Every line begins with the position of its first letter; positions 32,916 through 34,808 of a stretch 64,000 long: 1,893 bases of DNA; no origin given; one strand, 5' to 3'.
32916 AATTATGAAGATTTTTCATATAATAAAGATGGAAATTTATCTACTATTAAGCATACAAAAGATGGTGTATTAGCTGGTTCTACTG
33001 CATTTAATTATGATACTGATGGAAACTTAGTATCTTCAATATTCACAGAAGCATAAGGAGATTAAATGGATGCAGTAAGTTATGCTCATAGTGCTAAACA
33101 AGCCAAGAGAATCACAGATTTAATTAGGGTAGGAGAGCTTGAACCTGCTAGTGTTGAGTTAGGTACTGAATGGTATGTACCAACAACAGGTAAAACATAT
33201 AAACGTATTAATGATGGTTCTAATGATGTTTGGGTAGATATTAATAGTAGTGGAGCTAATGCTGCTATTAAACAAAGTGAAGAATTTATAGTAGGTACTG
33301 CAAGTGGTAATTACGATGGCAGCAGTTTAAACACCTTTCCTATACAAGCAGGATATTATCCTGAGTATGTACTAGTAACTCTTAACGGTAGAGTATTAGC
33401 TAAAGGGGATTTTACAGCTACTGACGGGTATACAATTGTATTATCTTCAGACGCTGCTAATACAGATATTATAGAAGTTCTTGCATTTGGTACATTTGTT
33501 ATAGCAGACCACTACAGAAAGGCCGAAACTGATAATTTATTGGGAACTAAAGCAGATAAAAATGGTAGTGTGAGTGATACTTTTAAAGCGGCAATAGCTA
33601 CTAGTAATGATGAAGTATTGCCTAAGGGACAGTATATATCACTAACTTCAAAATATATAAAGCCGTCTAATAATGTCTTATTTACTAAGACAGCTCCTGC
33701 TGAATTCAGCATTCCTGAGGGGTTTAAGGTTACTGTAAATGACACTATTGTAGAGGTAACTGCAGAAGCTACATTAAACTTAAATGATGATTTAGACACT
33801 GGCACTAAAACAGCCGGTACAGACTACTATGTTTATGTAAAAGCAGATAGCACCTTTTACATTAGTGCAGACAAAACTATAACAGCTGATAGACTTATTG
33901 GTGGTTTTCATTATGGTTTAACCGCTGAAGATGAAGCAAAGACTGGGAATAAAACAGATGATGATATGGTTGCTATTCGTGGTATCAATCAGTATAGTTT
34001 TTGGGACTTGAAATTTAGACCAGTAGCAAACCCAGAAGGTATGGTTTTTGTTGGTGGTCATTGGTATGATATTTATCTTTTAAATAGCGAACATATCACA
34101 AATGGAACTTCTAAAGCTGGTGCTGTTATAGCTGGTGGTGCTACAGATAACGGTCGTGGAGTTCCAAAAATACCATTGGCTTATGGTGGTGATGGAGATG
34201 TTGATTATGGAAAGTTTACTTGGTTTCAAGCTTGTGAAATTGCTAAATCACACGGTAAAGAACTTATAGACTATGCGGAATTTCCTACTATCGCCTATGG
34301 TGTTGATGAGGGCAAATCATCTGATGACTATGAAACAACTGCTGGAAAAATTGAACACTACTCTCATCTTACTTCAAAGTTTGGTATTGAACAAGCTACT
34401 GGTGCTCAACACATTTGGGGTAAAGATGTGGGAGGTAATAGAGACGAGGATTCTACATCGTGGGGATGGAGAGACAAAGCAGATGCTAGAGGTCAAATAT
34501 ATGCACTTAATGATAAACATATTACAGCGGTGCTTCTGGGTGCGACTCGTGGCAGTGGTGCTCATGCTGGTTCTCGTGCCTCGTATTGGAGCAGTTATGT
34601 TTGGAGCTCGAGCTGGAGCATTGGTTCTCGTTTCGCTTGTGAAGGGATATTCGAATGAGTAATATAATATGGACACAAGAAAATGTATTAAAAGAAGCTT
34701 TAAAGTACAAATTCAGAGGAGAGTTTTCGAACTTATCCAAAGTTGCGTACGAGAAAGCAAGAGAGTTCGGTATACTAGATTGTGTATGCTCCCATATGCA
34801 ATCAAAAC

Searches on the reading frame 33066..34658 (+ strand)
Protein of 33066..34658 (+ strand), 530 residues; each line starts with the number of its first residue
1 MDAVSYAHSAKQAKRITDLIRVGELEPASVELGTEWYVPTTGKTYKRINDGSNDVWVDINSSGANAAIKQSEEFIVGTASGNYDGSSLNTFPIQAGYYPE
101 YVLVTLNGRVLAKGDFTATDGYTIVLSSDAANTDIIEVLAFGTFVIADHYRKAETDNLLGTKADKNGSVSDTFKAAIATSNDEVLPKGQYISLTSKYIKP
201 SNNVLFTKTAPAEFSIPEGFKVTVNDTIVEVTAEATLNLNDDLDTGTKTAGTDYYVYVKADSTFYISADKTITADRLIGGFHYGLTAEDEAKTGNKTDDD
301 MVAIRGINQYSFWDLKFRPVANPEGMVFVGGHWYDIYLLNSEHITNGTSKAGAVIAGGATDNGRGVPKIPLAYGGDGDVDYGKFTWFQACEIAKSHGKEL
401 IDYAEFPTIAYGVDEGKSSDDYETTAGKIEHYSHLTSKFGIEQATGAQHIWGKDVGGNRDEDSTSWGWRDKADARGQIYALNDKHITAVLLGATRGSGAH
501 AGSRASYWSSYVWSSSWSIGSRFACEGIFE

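Call 58: search_protein_families(library=phrogs, proteins=[window:33066-34658:+], max_evalue=0.00001)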
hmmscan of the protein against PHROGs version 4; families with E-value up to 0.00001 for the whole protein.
window:33066-34658:+ (530 aa): 1 family
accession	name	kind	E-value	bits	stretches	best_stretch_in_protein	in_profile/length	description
phrog_11262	-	tail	7.1e-76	256.8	1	171-527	50-389/393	tail protein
